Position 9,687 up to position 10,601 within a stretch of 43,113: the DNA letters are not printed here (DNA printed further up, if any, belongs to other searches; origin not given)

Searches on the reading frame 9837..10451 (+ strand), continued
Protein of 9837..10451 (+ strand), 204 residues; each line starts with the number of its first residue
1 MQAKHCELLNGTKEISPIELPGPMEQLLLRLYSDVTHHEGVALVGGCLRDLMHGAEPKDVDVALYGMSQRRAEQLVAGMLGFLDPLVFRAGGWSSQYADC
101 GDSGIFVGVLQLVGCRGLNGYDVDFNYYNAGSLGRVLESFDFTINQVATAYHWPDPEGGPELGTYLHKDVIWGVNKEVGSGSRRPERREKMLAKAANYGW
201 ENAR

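Call 36: get_annotated_region(hit=H94, flank=5000)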
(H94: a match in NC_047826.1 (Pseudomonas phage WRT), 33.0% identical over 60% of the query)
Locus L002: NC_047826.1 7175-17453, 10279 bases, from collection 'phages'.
description: Pseudomonas phage WRT, complete genome.
organism: Pseudomonas phage WRT (NCBI taxid 2783803)
taxonomy: Viruses; Duplodnaviria; Heunggongvirae; Uroviricota; Caudoviricetes; Autographiviridae; Studiervirinae; Ghunavirus; Ghunavirus WRT
host: Pseudomonas fluorescens group; source: -; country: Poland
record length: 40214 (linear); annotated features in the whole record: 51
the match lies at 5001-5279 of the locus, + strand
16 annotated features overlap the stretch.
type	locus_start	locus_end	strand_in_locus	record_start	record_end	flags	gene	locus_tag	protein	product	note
CDS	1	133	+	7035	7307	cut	-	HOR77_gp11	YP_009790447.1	hypothetical protein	-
CDS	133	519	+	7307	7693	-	-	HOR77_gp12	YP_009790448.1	hypothetical protein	-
CDS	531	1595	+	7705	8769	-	-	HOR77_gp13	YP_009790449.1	DNA ligase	DOMAINS: SSF56091, G3DSA:2.40.50.140, SSF50249, PF01068 - ATP dependent DNA ligase domain, G3DSA:3.30.470.30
CDS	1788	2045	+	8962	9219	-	-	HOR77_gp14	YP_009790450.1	hypothetical protein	-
CDS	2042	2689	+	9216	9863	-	-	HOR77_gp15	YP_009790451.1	hypothetical protein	DOMAINS: G3DSA:3.40.50.300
CDS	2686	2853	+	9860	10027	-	-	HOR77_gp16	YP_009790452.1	RNA polymerase inhibitor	DOMAINS: PF16857 - RNA polymerase inhibitor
CDS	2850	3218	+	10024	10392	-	-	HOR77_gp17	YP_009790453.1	hypothetical protein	-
CDS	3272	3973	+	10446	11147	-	-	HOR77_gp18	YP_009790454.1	single-stranded DNA-binding protein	DOMAINS: G3DSA:2.40.50.140, PIRSF004311, SSF50249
CDS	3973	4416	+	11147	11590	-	-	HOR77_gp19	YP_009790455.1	endonuclease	DOMAINS: SSF52980, G3DSA:3.40.91.30, PF05367 - Phage endonuclease I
CDS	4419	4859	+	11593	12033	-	-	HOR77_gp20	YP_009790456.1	amidase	endolysin of the phage; DOMAINS: SM00701, SSF55846, PTHR11022, PF01510 - N-acetylmuramoyl-L-alanine amidase, ...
CDS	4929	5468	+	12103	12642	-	-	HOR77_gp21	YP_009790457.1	nucleotidyltransferase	DOMAINS: SSF81301, G3DSA:3.30.460.10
CDS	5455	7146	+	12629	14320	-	-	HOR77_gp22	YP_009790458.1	DNA primase/helicase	DOMAINS: SSF56731, G3DSA:3.40.50.300, PF13155 - Toprim-like, SM00778, PF03796 - DnaB-like helicase C terminal domain, ...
CDS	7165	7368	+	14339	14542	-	-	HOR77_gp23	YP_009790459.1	hypothetical protein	-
CDS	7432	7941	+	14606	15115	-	-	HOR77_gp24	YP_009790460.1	hypothetical protein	-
CDS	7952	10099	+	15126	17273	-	-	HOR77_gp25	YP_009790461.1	DNA polymerase I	DOMAINS: G3DSA:3.30.70.370, G3DSA:1.20.1060.10, SSF53098, G3DSA:1.10.150.20, G3DSA:3.30.420.10, SM00482, SSF56672, ...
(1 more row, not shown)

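Call 37: get_annotated_region(hit=H83, flank=5000)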
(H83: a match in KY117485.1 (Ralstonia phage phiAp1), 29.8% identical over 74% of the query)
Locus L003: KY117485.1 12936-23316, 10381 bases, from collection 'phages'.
description: Ralstonia phage phiAp1, complete genome.
organism: Ralstonia phage phiAp1 (NCBI taxid 2783867)
taxonomy: Viruses; Duplodnaviria; Heunggongvirae; Uroviricota; Caudoviricetes; Autographiviridae; Ayakvirus; Ayakvirus Ap1
host: Ralstonia solanacearum; source: -; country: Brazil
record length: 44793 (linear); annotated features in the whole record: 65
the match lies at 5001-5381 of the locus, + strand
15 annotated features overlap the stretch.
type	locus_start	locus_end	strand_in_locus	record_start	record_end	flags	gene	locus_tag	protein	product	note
CDS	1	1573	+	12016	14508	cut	-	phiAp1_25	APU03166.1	DNA polymerase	-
CDS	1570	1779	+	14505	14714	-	-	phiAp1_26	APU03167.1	hypothetical protein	-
CDS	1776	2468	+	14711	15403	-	-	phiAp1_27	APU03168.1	hypothetical protein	-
CDS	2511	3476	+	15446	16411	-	-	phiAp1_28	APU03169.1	hypothetical protein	-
CDS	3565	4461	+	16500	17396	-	-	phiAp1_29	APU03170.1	DNA exonuclease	-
CDS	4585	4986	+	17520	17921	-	-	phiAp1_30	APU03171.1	DNA endonuclease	-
CDS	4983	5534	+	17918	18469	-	-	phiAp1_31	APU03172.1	putative poly(A) polymerase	-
CDS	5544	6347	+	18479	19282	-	-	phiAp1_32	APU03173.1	DNA polymerase III epsilon subunit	-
CDS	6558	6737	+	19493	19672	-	-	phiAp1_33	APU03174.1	hypothetical protein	-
CDS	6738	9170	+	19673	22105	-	-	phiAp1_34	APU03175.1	RNA polymerase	-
CDS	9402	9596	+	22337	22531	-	-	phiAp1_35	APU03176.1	hypothetical protein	-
regulatory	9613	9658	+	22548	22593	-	-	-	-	promoter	host promoter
CDS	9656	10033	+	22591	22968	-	-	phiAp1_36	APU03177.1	hypothetical protein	-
CDS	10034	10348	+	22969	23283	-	-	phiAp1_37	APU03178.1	structural protein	-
CDS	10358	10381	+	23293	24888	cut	-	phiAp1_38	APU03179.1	head-tail connector protein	-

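Call 38: get_annotated_region(hit=H81, flank=5000)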
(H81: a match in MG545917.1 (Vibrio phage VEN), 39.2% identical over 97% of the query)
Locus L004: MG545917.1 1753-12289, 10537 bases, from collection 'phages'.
description: Vibrio phage VEN, complete genome.
organism: Vibrio phage VEN (NCBI taxid 2059879)
taxonomy: Viruses; Duplodnaviria; Heunggongvirae; Uroviricota; Caudoviricetes; Autographiviridae; Colwellvirinae; Trungvirus; Trungvirus VEN
host: Vibrio parahaemolyticus V2; source: HCMR aquaculture tanks with common dentex; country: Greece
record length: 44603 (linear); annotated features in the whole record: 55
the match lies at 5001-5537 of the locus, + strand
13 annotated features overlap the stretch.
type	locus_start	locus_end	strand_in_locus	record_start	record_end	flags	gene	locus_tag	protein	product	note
CDS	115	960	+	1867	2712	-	-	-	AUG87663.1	hypothetical protein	-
CDS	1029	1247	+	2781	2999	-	-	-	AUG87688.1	hypothetical protein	-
CDS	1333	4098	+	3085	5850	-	-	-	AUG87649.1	hypothetical protein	-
CDS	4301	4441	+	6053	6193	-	-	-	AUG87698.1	hypothetical protein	-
CDS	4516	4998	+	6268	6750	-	-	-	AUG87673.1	hypothetical protein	-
CDS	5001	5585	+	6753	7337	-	-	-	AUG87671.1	hypothetical protein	-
CDS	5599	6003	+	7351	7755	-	-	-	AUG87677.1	hypothetical protein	-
CDS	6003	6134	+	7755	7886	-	-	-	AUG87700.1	hypothetical protein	-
CDS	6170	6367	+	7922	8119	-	-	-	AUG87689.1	hypothetical protein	-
CDS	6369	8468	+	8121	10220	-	-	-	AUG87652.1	DNA primase/helicase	-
CDS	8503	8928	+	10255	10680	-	-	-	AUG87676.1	hypothetical protein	-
CDS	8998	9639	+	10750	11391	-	-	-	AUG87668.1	hypothetical protein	-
CDS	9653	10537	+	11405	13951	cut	-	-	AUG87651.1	DNA polymerase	-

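Call 42: search_solved_structures(query=A2, max_evalue=1, show_alignments=3)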
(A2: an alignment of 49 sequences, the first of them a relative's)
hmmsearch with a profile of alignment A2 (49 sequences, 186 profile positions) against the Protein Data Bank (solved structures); distinct sequences matched with E-value up to 1: 19.
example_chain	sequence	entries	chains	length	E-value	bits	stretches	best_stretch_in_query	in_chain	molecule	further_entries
6ibp_A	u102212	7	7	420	2.6e-10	43.4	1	11-103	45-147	CCA-adding enzyme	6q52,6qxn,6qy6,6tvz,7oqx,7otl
7otr_A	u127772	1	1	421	2.7e-10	43.4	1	11-103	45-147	CCA-adding protein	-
3aqm_A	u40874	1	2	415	1.5e-07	34.5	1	8-163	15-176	Poly(A) polymerase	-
3aql_A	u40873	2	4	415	1.5e-07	34.5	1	8-163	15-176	Poly(A) polymerase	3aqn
3aqk_A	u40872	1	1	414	1.5e-07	34.5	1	8-163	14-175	Poly(A) polymerase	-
4x4w_A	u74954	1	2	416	1.7e-07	34.3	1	14-72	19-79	CCA tRNA nucleotidyltransferase 1, mitochondrial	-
1ou5_A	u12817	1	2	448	2e-07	34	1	14-72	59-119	tRNA CCA-adding enzyme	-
8cbm_E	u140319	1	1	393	2.9e-07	33.5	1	17-73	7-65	CCA tRNA nucleotidyltransferase 1, mitochondrial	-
4wby_A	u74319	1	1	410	6.5e-07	32.4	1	4-55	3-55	Poly A polymerase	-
1miv_A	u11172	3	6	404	6.8e-07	32.3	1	11-137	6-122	tRNA CCA-adding enzyme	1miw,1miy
3h37_A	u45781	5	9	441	6.6e-06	29.1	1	24-54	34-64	TRNA nucleotidyl transferase-related protein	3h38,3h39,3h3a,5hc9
1vfg_A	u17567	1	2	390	1.4e-05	28.1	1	23-55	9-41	poly A polymerase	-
4wbz_A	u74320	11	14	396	1.4e-05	28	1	23-55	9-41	Poly A polymerase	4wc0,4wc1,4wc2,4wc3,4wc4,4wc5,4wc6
9kma_A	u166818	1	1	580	0.00042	23.2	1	13-72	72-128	Polynucleotide adenylyltransferase family protein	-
8an4_A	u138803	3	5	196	0.00099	22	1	10-115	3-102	Bacterial toxin | Nucleotidyl transferase AbiEii/AbiGii toxin family protein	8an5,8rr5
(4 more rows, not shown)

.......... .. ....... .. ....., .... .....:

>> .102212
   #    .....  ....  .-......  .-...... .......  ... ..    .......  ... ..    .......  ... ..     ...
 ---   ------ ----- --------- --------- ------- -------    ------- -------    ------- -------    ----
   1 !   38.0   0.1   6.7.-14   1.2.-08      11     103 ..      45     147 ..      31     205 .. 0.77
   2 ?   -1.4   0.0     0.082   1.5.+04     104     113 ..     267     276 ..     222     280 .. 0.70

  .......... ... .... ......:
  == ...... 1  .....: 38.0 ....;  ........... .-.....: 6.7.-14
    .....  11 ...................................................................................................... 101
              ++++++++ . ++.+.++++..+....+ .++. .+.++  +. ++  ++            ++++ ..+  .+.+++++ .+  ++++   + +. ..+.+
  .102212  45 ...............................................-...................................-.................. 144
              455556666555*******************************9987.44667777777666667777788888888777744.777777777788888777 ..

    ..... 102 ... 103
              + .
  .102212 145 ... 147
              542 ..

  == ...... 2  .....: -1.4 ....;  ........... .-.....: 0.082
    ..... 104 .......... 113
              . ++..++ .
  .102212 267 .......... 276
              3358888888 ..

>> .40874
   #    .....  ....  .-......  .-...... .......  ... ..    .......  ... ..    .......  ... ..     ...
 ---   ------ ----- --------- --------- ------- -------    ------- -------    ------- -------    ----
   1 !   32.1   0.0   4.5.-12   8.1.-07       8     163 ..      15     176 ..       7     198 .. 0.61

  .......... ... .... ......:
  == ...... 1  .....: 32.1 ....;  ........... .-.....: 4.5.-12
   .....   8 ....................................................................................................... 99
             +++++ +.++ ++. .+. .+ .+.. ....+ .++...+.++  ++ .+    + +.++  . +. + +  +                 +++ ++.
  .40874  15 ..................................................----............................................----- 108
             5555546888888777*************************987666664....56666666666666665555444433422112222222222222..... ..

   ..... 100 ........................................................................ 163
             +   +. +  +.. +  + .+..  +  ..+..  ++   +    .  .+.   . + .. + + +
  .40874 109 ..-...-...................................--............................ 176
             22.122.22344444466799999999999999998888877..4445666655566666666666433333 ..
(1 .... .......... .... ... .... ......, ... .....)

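Call 54: predict_structure(alignment_id=A2)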
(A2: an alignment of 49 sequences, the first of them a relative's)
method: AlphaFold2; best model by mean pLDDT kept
length: 204 residues; sequences in the alignment: 49
mean_pLDDT: 91.8   pTM: 0.89
mean pLDDT of the five models: 91.8, 90.9, 90.4, 89.9, 89.7
residues with pLDDT >= 90: 165; 70-90: 25; 50-70: 14; < 50: 0
segments of 3 or more residues with pLDDT < 50: none
pLDDT, mean of each block of 10 residues (from residue 1): 77 97 97 96 98 97 97 94 80 68 80 92 96 97 98 92 98 94 91 98 94
secondary structure, 60 per line:
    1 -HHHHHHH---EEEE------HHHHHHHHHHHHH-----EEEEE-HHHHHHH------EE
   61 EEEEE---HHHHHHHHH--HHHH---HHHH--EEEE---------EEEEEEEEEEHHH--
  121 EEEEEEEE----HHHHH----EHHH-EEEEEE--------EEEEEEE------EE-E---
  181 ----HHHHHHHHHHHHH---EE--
elements in order: H2-8 E12-15 H22-34 E40-44 H46-52 E59-65 H69-77 H80-83 H87-90 E93-96 E106-115 E121-128 H133-137 E147-152 E161-167 H185-197

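Call 70: list_cluster_members(proteins=[P0006, P0007, P0008, P0009, P0010, P0011, P0013, P0017, P0025, P0029])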
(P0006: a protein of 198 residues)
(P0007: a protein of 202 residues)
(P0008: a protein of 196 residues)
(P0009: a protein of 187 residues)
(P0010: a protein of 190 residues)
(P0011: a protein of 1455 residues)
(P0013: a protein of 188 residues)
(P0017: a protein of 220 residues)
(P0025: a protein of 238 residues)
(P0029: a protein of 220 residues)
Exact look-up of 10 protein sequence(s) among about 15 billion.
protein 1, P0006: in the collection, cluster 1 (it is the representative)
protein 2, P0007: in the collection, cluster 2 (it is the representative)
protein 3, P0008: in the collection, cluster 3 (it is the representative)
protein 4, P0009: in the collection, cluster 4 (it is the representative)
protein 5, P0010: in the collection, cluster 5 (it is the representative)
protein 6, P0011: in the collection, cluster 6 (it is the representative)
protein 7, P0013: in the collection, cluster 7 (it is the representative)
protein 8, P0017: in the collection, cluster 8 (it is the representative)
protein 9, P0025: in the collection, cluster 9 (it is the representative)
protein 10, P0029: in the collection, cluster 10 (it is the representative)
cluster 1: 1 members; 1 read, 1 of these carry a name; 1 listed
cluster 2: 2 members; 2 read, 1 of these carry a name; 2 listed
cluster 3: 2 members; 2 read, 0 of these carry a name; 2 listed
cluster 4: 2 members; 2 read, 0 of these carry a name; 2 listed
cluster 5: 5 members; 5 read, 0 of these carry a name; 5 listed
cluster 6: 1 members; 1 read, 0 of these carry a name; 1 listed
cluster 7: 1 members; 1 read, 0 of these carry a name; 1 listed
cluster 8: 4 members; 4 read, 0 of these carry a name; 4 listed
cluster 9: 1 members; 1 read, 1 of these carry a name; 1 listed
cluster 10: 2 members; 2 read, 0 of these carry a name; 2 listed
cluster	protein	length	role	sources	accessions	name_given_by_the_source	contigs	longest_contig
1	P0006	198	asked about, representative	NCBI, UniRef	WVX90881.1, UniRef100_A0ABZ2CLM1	hypothetical protein [Pseudomonas phage PJNP013] | Nucleotidyl transferase n=1 Tax=Pseudomonas phage PJNP013 TaxID=3108093 ...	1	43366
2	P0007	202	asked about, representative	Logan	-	-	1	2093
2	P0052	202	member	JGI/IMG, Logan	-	hypothetical protein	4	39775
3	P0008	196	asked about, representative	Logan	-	-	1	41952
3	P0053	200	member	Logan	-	-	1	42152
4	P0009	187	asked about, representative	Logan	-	-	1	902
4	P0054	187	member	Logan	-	-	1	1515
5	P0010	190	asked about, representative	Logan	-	-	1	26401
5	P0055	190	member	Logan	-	-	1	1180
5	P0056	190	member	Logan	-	-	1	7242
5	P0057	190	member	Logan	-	-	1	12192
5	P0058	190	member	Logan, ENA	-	-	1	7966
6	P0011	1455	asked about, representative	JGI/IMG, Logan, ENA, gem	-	-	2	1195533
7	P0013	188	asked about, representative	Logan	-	-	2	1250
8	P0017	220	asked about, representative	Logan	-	-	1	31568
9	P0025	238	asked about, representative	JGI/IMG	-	hypothetical protein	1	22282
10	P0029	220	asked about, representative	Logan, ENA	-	-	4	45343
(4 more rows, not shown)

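Call 74: fold_search(model_id=the predicted structure, library=viral)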
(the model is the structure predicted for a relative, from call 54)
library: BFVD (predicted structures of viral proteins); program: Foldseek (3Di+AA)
matches with E <= 10: 535; with E <= 0.001: 122
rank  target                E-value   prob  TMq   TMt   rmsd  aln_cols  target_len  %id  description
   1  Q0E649                6.2e-23  1.00  0.81  0.83   3.3       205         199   39  Nucleotidyltransferase [Pseudomonas phage LKD16]
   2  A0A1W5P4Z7            3.8e-11  1.00  0.63  0.70   4.8       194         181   24  Putative nucleotidyl transferase [Pectobacterium phage PP2]
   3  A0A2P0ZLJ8            5.8e-11  1.00  0.63  0.69   5.0       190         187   28  Poly A polymerase head domain-containing protein [Pseudomonas phage phiNV3]
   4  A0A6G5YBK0            4.8e-10  1.00  0.61  0.61   9.1       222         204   17  (no name in the UniProt tables at hand)
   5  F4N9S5                1.3e-08  1.00  0.49  0.50   6.2       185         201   20  Nucleotidyltransferase [Pantoea phage LIMEzero]
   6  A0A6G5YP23            1.3e-08  1.00  0.51  0.59   7.6       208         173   19  (no name in the UniProt tables at hand)
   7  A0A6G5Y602            1.6e-08  1.00  0.51  0.48   9.2       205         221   20  (no name in the UniProt tables at hand)
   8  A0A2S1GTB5            2.5e-08  1.00  0.56  0.67   5.0       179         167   19  Uncharacterized protein [Dickeya phage Ninurta]
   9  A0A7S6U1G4            6.7e-08  1.00  0.56  0.62   7.2       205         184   16  tRNA nucleotidyltransferase [Acinetobacter virus fBenAci002]
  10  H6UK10                9.6e-08  1.00  0.54  0.54   6.8       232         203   18  Uncharacterized protein [Aeromonas phage phiAS7]
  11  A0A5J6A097            1.1e-07  1.00  0.55  0.65   5.3       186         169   14  Uncharacterized protein [Aeromonas phage MJG]
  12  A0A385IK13            1.1e-07  1.00  0.49  0.46   6.5       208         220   15  Uncharacterized protein [Bacillus phage v_B-Bak10]
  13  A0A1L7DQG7            1.2e-07  1.00  0.49  0.41   8.2       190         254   24  Nucleotidyltransferase [Yersinia phage fHe-Yen3-01]
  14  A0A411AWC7            1.5e-07  1.00  0.52  0.56   5.6       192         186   20  Poly A polymerase head domain-containing protein [Providencia phage vB_PstP_PS3]
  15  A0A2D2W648            1.6e-07  1.00  0.55  0.65   5.7       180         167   20  Nucleotidyltransferase [Pectobacterium phage DU_PP_II]
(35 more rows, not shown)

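Call 80: find_encoding_contigs(protein=P0002, max_places=2, flank=3000)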
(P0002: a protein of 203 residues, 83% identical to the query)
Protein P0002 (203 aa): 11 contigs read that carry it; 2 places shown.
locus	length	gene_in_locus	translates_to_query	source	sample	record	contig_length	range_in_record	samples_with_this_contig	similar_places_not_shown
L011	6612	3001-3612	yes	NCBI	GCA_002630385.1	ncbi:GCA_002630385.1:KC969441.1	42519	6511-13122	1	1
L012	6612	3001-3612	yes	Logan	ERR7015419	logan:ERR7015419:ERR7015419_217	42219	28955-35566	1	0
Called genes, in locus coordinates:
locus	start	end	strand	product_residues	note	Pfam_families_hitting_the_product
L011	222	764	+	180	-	-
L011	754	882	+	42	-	-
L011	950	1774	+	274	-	-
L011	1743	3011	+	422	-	PF13481:AAA_25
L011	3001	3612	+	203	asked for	PF26128:Gad2 (faint)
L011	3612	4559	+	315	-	PF01068:DNA_ligase_A_M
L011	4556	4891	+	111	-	-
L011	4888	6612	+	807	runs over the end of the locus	PF00476:DNA_pol_A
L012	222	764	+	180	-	-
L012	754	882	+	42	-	-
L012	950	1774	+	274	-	-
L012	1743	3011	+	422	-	PF13481:AAA_25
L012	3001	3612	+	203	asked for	PF26128:Gad2 (faint)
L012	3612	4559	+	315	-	PF01068:DNA_ligase_A_M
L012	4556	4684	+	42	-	-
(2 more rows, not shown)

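Call 82: search_protein_families(library=pfam, proteins=[P0002, P0001, P0005, P0006, P0008, L002:4929-5468:+], max_evalue=10)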
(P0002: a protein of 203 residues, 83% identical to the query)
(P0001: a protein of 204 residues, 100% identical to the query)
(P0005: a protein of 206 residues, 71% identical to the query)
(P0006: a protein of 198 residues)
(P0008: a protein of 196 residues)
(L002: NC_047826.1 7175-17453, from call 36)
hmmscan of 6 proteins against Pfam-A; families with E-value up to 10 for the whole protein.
P0002 (203 aa): 2 families
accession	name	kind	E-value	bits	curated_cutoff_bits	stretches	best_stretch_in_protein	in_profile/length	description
PF01743.26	PolyA_pol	-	0.00021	22.1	23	1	43-76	3-36/126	Poly A polymerase head domain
PF07096.16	DUF1358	-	0.098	13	23.4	1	86-118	69-101/115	Protein of unknown function (DUF1358)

P0001 (204 aa): 3 families
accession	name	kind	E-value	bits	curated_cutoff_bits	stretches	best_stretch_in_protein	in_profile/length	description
PF01743.26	PolyA_pol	-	6.8e-05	23.7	23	1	43-74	3-34/126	Poly A polymerase head domain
PF07096.16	DUF1358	-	0.014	15.7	23.4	1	86-121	69-104/115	Protein of unknown function (DUF1358)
PF15698.10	Phosphatase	-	0.16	11.6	28.4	1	34-108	148-222/256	Phosphatase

P0005 (206 aa): 1 family
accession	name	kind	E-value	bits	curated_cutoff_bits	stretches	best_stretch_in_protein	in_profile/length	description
PF01743.26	PolyA_pol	-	0.038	14.8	23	1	46-68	3-25/126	Poly A polymerase head domain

P0006 (198 aa): 0 families

P0008 (196 aa): 2 families
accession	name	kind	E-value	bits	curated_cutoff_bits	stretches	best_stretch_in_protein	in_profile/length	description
PF01743.26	PolyA_pol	-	0.0011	19.8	23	1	37-144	3-100/126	Poly A polymerase head domain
PF24249.1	DUF7452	-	0.17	12.6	28.2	1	118-173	52-107/118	Domain of unknown function (DUF7452)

L002:4929-5468:+ (179 aa): 3 families
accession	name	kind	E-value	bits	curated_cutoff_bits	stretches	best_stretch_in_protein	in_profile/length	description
PF01743.26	PolyA_pol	-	0.00037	21.3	23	1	24-60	2-37/126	Poly A polymerase head domain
PF00414.22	MAP1B_neuraxin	-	0.025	14.5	20.6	1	59-67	6-14/17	Neuraxin and MAP1B repeat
PF14091.12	DUF4269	-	0.1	13.3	28.9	1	37-72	29-61/151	Domain of unknown function (DUF4269)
